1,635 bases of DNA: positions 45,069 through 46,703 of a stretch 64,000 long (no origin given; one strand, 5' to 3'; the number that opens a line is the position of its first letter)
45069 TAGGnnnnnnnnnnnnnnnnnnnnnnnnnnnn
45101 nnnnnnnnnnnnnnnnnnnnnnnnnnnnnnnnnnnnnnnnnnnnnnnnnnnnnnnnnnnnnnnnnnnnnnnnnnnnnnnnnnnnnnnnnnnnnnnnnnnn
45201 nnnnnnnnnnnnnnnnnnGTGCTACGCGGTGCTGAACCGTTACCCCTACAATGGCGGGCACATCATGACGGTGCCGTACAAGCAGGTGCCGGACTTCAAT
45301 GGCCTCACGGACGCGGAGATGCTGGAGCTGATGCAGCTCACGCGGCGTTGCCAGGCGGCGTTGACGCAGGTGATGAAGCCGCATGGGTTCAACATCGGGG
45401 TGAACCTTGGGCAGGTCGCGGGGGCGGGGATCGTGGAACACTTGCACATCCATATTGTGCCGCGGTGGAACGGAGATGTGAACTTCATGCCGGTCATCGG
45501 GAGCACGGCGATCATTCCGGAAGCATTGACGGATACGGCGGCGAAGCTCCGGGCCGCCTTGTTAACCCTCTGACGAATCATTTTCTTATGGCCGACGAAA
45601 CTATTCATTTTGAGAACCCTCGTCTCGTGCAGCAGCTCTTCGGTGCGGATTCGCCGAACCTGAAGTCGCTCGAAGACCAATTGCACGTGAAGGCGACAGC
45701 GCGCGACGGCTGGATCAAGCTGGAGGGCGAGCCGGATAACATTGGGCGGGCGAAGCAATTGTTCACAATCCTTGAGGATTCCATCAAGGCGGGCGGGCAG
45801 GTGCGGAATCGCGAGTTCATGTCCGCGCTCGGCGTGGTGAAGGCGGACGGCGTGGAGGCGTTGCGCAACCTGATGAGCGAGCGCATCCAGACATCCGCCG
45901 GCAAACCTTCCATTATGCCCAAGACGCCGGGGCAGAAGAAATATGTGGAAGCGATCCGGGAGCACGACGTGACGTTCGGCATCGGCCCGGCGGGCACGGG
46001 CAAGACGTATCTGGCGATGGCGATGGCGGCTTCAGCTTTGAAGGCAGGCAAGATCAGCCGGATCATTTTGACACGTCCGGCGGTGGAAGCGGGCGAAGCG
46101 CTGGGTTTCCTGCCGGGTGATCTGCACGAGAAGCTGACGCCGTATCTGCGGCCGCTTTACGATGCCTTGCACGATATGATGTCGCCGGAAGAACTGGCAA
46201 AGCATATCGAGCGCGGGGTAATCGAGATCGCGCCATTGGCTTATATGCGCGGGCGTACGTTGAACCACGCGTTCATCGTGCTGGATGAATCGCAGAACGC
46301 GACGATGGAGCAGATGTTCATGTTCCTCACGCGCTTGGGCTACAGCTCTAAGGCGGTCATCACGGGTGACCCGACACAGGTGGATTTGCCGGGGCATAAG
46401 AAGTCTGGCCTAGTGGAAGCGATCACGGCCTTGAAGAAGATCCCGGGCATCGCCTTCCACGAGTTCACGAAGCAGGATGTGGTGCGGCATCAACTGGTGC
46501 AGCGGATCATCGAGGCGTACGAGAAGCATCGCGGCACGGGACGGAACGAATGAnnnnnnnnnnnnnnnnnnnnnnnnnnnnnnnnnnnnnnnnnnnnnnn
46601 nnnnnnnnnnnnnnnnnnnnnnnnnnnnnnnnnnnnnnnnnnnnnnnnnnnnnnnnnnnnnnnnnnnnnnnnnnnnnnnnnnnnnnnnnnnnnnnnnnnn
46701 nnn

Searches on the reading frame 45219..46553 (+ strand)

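Call 8: search_protein_families(library=pfam, proteins=[window:45219-46553:+])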
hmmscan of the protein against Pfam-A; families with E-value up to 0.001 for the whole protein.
window:45219-46553:+ (444 aa): 5 families
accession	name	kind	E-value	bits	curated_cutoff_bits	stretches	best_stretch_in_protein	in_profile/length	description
PF02562.22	PhoH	-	1.2e-94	316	27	1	232-435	2-205/205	PhoH-like protein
PF13245.12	AAA_19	-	2.1e-08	34.9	25.1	1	239-388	1-129/134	AAA domain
PF13604.12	AAA_30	-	5.4e-08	33.2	27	1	237-389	4-129/191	AAA domain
PF01695.23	IstB_IS21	-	7.1e-05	22.8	24.1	1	254-283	97-126/238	IstB-like ATP binding protein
PF13401.12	AAA_22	-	0.00058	20.6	27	0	255-373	11-107/130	AAA domain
